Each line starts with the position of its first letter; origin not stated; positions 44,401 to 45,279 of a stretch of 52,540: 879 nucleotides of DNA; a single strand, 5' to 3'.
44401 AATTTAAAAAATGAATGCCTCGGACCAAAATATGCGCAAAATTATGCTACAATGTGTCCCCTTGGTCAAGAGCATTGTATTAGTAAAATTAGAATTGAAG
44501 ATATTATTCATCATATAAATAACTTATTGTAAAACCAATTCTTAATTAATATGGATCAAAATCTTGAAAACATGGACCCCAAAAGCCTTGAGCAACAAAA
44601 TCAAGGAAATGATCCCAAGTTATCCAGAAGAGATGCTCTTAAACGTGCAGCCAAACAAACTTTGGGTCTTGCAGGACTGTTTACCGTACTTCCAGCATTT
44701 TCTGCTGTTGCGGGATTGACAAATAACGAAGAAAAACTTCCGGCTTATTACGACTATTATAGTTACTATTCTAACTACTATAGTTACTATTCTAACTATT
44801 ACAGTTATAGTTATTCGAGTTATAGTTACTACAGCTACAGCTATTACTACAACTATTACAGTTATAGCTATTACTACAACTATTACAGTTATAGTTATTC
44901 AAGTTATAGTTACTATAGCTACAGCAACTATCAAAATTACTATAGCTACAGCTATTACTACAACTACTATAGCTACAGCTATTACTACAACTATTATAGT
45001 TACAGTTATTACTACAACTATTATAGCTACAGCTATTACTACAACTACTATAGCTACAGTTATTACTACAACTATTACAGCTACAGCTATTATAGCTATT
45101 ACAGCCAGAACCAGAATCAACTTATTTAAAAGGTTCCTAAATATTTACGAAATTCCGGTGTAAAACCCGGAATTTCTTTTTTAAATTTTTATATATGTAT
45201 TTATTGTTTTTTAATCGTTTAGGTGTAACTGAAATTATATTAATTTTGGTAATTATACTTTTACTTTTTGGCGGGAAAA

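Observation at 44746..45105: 120-residue Tyr/Ser/Asn block kept identical at the protein level only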

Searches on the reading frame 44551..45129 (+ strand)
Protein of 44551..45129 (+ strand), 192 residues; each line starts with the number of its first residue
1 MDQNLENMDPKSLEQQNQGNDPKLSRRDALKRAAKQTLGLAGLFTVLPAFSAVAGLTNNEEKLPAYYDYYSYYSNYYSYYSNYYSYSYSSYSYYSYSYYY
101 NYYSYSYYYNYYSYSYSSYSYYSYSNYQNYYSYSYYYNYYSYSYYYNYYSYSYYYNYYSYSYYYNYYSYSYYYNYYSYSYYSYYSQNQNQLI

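Call 5: search_protein_families(library=ncbifam, proteins=[window:44551-45129:+], max_evalue=0.01)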
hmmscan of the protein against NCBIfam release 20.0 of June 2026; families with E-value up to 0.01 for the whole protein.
window:44551-45129:+ (192 aa): 0 families

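Call 6: search_protein_families(library=pfam, proteins=[window:44551-45129:+], max_evalue=0.01)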
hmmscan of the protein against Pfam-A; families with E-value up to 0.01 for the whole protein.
window:44551-45129:+ (192 aa): 0 families

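Call 8: find_homologous_proteins(query=window:44551-45126:+, max_evalue=0.001)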
Query window:44551-45126:+ (192 aa): 10 proteins with E <= 0.001 among 8000 candidates.
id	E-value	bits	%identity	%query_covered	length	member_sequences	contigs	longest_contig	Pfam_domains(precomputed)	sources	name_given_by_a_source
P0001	3.6e-14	71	48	30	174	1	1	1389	-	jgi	jgi:hypothetical protein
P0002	2.6e-13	68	53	20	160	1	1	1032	-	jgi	jgi:hypothetical protein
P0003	1.1e-11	63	69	20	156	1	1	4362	-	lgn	-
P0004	3.3e-10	58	41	66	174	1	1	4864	-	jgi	jgi:hypothetical protein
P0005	3.0e-9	55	59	19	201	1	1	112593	-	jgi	jgi:hypothetical protein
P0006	3.2e-8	52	49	31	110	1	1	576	-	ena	-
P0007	9.6e-8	50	37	47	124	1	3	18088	-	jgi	jgi:hypothetical protein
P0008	1.7e-7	49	37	35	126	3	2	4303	-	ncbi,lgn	-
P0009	1.2e-6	46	70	5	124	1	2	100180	-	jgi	jgi:hypothetical protein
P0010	4.5e-5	41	36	44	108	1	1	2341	-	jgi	jgi:hypothetical protein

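Call 16: find_encoding_contigs(protein=P0005, flank=8000, max_places=3)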
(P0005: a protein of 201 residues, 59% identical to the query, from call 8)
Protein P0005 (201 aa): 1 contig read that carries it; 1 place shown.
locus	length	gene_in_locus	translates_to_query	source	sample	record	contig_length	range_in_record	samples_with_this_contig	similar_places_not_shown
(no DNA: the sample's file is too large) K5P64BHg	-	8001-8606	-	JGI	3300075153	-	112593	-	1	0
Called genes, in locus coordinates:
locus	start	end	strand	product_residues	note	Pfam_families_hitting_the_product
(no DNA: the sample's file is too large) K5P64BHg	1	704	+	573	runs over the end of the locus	-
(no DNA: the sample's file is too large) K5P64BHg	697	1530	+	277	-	PF14125:DUF4292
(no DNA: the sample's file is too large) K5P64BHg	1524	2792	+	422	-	PF01551:Peptidase_M23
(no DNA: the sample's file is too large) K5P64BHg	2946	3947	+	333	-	PF04055:Radical_SAM, PF13353:Fer4_12 (weak)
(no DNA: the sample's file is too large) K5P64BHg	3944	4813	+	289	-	-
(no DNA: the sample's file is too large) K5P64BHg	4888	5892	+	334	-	PF13186:SPASM (weak)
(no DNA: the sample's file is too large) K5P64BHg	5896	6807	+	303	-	PF01075:Glyco_transf_9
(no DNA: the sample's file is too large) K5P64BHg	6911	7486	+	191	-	-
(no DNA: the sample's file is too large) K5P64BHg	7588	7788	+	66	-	PF02416:TatA_B_E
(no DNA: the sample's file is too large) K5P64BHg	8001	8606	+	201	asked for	-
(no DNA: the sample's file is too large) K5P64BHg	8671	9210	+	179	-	-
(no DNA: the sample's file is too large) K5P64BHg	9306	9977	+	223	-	-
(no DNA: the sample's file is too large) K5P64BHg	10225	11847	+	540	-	PF01464:SLT, PF01476:LysM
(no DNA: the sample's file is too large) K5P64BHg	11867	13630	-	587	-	PF12838:Fer4_7 (faint), PF13183:Fer4_8, PF13534:Fer4_17, PF02754:CCG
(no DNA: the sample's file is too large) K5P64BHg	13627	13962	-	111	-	PF13484:Fer4_16 (faint), PF00037:Fer4 (faint), PF12797:Fer4_2 (faint), PF13237:Fer4_10 (faint), PF13183:Fer4_8 (weak), PF12838:Fer4_7 (weak), PF13187:Fer4_9, PF13534:Fer4_17, +2 more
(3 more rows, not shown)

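Call 18: find_encoding_contigs(protein=P0009, flank=8000, max_places=3)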
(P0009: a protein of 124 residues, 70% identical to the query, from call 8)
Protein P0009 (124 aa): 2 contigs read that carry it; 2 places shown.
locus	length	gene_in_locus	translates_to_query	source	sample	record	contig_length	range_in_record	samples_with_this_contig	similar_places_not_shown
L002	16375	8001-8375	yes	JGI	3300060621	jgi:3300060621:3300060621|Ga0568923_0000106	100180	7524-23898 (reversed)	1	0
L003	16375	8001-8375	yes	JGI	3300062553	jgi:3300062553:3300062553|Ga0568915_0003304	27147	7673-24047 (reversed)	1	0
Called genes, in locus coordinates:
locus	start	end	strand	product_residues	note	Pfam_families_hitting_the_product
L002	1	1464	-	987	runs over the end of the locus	PF13424:TPR_12, PF13424:TPR_12, PF17874:TPR_MalT (weak), PF00515:TPR_1 (weak), PF13424:TPR_12, PF00515:TPR_1, PF13424:TPR_12, PF12770:CHAT, +15 more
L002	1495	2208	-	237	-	-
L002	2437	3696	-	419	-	-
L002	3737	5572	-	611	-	PF01435:Peptidase_M48, PF07719:TPR_2 (faint), PF13424:TPR_12 (faint), PF13428:TPR_14 (faint), PF14559:TPR_19 (faint), PF00515:TPR_1 (faint), PF13181:TPR_8 (faint), PF13431:TPR_17 (faint), +1 more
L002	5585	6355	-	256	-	-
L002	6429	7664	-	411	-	PF00089:Trypsin, PF13365:Trypsin_2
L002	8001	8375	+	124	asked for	-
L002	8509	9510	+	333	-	PF04055:Radical_SAM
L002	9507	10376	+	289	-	-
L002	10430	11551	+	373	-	PF04055:Radical_SAM, PF13186:SPASM (weak)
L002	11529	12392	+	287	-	PF01075:Glyco_transf_9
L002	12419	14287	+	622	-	PF00884:Sulfatase, PF01663:Phosphodiest (faint), PF16347:SGSH_C (weak)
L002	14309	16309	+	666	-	PF01663:Phosphodiest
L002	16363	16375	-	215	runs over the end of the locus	PF02517:Rce1-like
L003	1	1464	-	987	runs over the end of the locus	PF13424:TPR_12, PF13424:TPR_12, PF17874:TPR_MalT (weak), PF00515:TPR_1 (weak), PF13424:TPR_12, PF00515:TPR_1, PF13424:TPR_12, PF12770:CHAT, +15 more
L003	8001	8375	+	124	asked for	-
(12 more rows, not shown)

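Call 31: find_homologous_proteins(query=A1, max_evalue=0.001)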
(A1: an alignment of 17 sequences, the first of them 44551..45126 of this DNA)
Query A1 (17 sequences) (192 aa, profile of the alignment): 57 proteins with E <= 0.001 among 8000 candidates.
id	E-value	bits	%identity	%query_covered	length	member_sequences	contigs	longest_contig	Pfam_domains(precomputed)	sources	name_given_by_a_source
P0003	4.6e-40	155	69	20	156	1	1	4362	-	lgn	-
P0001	1.5e-37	147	37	98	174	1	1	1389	-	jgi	jgi:hypothetical protein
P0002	5.1e-34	135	53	20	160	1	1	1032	-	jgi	jgi:hypothetical protein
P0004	3.9e-31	126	41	66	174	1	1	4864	-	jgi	jgi:hypothetical protein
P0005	6.7e-26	109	59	19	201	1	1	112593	-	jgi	jgi:hypothetical protein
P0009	2.8e-24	104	70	5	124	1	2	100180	-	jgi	jgi:hypothetical protein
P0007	5.4e-24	103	37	47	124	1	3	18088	-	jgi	jgi:hypothetical protein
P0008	6.6e-24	102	37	35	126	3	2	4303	-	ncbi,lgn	-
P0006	3.5e-21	94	49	31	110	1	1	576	-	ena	-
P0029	7.5e-19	86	28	47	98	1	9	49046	-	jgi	jgi:hypothetical protein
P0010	4.3e-18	84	36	44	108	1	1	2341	-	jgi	jgi:hypothetical protein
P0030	1.2e-14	72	29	64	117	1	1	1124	-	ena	-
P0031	9.8e-14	69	71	25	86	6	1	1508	-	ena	-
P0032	1.2e-13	69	40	30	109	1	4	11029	-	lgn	-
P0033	1.9e-13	69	34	49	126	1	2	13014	-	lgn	-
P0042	3.3e-12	65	71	25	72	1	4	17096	-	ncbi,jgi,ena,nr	ncbi:MAG TPA: hypothetical protein PL028_02080 [Bacteroidales bacterium]|nr:hypothetical protein [Ba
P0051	3.1e-9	55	-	-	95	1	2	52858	-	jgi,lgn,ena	-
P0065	8.7e-6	44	36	27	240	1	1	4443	PF13884.12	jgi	jgi:hypothetical protein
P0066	1.5e-5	43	-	-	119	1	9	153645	-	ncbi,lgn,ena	ncbi:MAG: hypothetical protein AABZ10_03390 [Nitrospirota bacterium]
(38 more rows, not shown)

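Call 34: search_protein_families(library=ncbifam, alignment_id=A1, max_evalue=1)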
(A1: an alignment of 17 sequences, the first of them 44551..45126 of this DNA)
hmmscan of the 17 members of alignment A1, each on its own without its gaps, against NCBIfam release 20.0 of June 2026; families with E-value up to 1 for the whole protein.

A. member 1, window:44551-45126:+ (192 aa): 1 family
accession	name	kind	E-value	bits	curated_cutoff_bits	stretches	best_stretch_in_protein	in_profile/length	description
NF042915.1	MAB_1171c_fam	subfamily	0.32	10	100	1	29-98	90-159/362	MAB_1171c family putative transporter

B. families by the number of members that match (of 17 scanned): 10 families
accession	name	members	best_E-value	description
TIGR01409.1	TAT_signal_seq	9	0.00056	twin-arginine translocation signal domain-containing protein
NF041615.1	Feoxidase_Iro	4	0.0096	iron oxidase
NF047833.1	TyroCdyMelC1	2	0.04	apotyrosinase chaperone MelC1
NF058595.1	invert_tail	1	0.0058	lipo-invert putative C-terminal anchoring domain-containing protein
NF008225.0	PRK10993.1-5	1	0.029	omptin family outer membrane protease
TIGR03074.1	PQQ_membr_DH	1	0.13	membrane-bound PQQ-dependent dehydrogenase, glucose/quinate/shikimate family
NF041763.1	sort_motif_CFI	1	0.16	CFI-box putative sorting motif-containing protein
NF051431.1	Rv0361_Cterm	1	0.16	Rv0361 family membrane protein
NF050121.1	bc1_QcrA_actin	1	0.23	cytochrome bc1 complex Rieske iron-sulfur subunit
NF042915.1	MAB_1171c_fam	1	0.32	MAB_1171c family putative transporter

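Call 46: find_encoding_contigs(protein=P0042, flank=7000, max_places=3)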
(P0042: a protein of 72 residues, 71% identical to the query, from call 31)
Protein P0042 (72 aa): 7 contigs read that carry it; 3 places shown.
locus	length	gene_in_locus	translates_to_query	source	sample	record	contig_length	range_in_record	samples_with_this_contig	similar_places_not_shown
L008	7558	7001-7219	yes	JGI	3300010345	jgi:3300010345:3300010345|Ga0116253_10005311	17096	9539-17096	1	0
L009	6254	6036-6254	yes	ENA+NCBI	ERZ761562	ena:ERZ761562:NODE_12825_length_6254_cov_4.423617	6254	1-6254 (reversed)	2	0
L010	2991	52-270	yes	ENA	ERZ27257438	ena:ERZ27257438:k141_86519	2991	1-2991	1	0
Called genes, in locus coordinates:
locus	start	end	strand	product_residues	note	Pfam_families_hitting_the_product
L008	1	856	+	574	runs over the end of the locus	PF25062:ARM_TT21_N (faint), PF00515:TPR_1 (faint), PF07719:TPR_2 (faint), PF13174:TPR_6 (faint), PF14559:TPR_19 (weak), PF23914:TPR_CcmH_CycH, PF13429:TPR_15, PF12895:ANAPC3 (weak), +12 more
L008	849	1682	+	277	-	PF14125:DUF4292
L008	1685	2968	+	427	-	PF01551:Peptidase_M23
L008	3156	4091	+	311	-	PF04055:Radical_SAM (weak)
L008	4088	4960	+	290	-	-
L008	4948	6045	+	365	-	PF04055:Radical_SAM, PF13186:SPASM (weak)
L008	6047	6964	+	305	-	PF01075:Glyco_transf_9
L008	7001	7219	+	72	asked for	-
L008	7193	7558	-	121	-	?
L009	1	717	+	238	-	PF14125:DUF4292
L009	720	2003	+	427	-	PF01551:Peptidase_M23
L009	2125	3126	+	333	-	PF04055:Radical_SAM, PF13353:Fer4_12 (weak)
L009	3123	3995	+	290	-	-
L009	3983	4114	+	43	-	-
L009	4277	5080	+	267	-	PF13186:SPASM (weak)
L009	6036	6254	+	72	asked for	?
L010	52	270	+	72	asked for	-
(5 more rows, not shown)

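Call 47: find_encoding_contigs(protein=P0066, flank=7000, max_places=2)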
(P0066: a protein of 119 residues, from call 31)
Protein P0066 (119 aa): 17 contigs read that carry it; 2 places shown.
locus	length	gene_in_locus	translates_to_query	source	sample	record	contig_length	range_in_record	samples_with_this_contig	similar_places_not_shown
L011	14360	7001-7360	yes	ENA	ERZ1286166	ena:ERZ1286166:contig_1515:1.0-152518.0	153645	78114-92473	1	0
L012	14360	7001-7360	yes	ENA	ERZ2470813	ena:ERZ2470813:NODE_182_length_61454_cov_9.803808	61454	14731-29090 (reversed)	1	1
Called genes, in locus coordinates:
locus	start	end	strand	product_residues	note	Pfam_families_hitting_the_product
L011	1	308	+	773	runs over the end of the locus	PF14559:TPR_19 (faint), PF07719:TPR_2 (faint), PF13428:TPR_14 (faint), PF17874:TPR_MalT (weak), PF03704:BTAD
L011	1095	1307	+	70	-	-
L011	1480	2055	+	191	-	PF13205:Big_5 (weak)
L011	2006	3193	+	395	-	PF13229:Beta_helix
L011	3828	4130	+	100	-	-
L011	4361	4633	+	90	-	-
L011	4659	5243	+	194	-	-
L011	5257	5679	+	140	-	-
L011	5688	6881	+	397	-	-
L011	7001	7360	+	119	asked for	-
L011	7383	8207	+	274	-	PF13353:Fer4_12 (weak), PF04055:Radical_SAM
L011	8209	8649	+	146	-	-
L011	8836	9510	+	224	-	-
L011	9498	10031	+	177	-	PF04055:Radical_SAM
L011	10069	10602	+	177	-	-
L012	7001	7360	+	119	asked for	-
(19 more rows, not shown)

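Call 48: find_encoding_contigs(protein=P0051, flank=7000, max_places=2)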
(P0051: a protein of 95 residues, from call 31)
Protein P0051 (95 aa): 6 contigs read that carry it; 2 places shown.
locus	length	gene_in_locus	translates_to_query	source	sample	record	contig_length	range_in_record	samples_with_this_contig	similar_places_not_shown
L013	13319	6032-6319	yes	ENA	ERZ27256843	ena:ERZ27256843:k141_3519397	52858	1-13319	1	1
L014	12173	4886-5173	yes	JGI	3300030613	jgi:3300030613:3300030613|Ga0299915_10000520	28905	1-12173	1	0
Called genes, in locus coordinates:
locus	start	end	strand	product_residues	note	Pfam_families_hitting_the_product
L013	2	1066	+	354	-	?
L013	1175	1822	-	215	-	-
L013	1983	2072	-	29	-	-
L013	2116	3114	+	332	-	PF04055:Radical_SAM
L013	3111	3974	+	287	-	-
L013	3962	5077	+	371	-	PF04055:Radical_SAM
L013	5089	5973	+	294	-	PF01075:Glyco_transf_9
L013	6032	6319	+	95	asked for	-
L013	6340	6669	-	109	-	-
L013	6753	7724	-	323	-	PF00248:Aldo_ket_red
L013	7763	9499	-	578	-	PF00144:Beta-lactamase, PF11954:DUF3471 (faint)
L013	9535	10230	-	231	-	-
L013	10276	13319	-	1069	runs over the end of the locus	PF25596:CPSase_L_D1, PF02222:ATP-grasp, PF02786:CPSase_L_D2, PF07478:Dala_Dala_lig_C, PF02787:CPSase_L_D3, PF25596:CPSase_L_D1, PF02786:CPSase_L_D2, PF02222:ATP-grasp, +5 more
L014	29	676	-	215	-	-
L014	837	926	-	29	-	-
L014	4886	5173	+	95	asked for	-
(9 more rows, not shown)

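Call 63: search_protein_representatives(alignment_id=A4)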
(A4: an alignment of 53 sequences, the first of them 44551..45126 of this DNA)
Query: 53 sequences, 137 profile positions. Proteins with E-value up to 0.001 (for the whole library): 303; up to 1e-10: 66; up to 1e-30: 0. The best 150 are listed.
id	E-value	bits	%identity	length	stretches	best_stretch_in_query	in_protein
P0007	1.2e-28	116.0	-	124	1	10-135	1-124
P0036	3.6e-25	104.8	-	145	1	10-133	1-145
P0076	1.1e-23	99.9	-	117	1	10-115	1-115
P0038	2.6e-23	98.7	-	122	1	10-136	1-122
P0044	1.9e-21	92.7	-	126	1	10-135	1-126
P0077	2.3e-21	92.4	-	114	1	19-136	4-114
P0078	2.9e-21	92.1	-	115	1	10-113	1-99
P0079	1.5e-20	89.8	-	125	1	10-133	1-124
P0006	2.1e-19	86.1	-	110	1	10-136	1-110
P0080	2.9e-19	85.6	-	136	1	10-135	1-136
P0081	5.3e-19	84.8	-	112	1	19-112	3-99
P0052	1.4e-18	83.4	-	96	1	25-114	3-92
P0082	1.1e-17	80.5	-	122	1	10-118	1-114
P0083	8.7e-17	77.6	-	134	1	9-134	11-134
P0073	3.3e-16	75.7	-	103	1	1-99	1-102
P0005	6.6e-12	61.8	-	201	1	15-134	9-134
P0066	1.2e-11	60.9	-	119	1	14-114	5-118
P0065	7.5e-11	58.4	-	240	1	24-125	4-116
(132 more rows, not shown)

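Call 70: search_protein_families(library=pfam, alignment_id=A4, max_evalue=1)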
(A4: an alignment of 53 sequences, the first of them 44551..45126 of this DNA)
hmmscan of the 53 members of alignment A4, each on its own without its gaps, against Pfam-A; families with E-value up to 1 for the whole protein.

A. member 1, window:44551-45126:+ (192 aa): 0 families

B. families by the number of members that match (of 53 scanned): 13 families
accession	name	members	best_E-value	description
PF19297.4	QcrA_N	4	0.00061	QcrA subunit N-terminal region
PF02949.25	7tm_6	1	0.016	7tm Odorant receptor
PF04626.18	DEC-1_C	1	0.068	Dec-1 protein, C terminal region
PF19762.4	DUF6249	1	0.11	Domain of unknown function (DUF6249)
PF10624.15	TraS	1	0.12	Plasmid conjugative transfer entry exclusion protein TraS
PF10399.14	UCR_Fe-S_N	1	0.12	Ubiquitinol-cytochrome C reductase Fe-S subunit TAT signal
PF23912.1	DUF7254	1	0.13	Domain of unknown function (DUF7254)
PF18895.5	T4SS_pilin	1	0.18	Type IV secretion system pilin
PF02937.20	COX6C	1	0.23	Cytochrome c oxidase subunit VIc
PF10518.14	TAT_signal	1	0.24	TAT (twin-arginine translocation) pathway signal sequence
PF13627.12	LptM_cons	1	0.29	LPS-assembly lipoprotein LptM, conserved region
PF18891.5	FANCL_d3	1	0.32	FANCL UBC-like domain 3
PF12434.13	Malate_DH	1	0.93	Malate dehydrogenase enzyme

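Call 87: predict_structure(alignment_id=A4)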
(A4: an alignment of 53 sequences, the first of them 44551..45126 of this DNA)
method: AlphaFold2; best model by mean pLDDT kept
length: 192 residues; sequences in the alignment: 53
mean_pLDDT: 47.9   pTM: 0.22
mean pLDDT of the five models: 47.9, 47.5, 47.3, 47.0, 44.9
residues with pLDDT >= 90: 0; 70-90: 18; 50-70: 50; < 50: 124
segments of 3 or more residues with pLDDT < 50: 67-75, 77-187
pLDDT, mean of each block of 10 residues (from residue 1): 65 59 80 73 56 51 52 46 45 42 44 45 40 35 32 30 32 34 45 55
secondary structure, 60 per line:
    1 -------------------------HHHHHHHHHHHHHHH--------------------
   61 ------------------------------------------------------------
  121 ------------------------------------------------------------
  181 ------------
elements in order: H26-40

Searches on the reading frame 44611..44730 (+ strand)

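Call 69: search_protein_families(library=ncbifam, proteins=[window:44611-44730:+], max_evalue=10)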
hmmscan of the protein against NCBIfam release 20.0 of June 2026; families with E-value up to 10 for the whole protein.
window:44611-44730:+ (40 aa): 1 family
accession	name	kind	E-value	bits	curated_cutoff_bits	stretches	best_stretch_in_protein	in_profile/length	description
TIGR01409.1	TAT_signal_seq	domain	0.11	13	16.7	1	4-27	1-21/29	twin-arginine translocation signal domain-containing protein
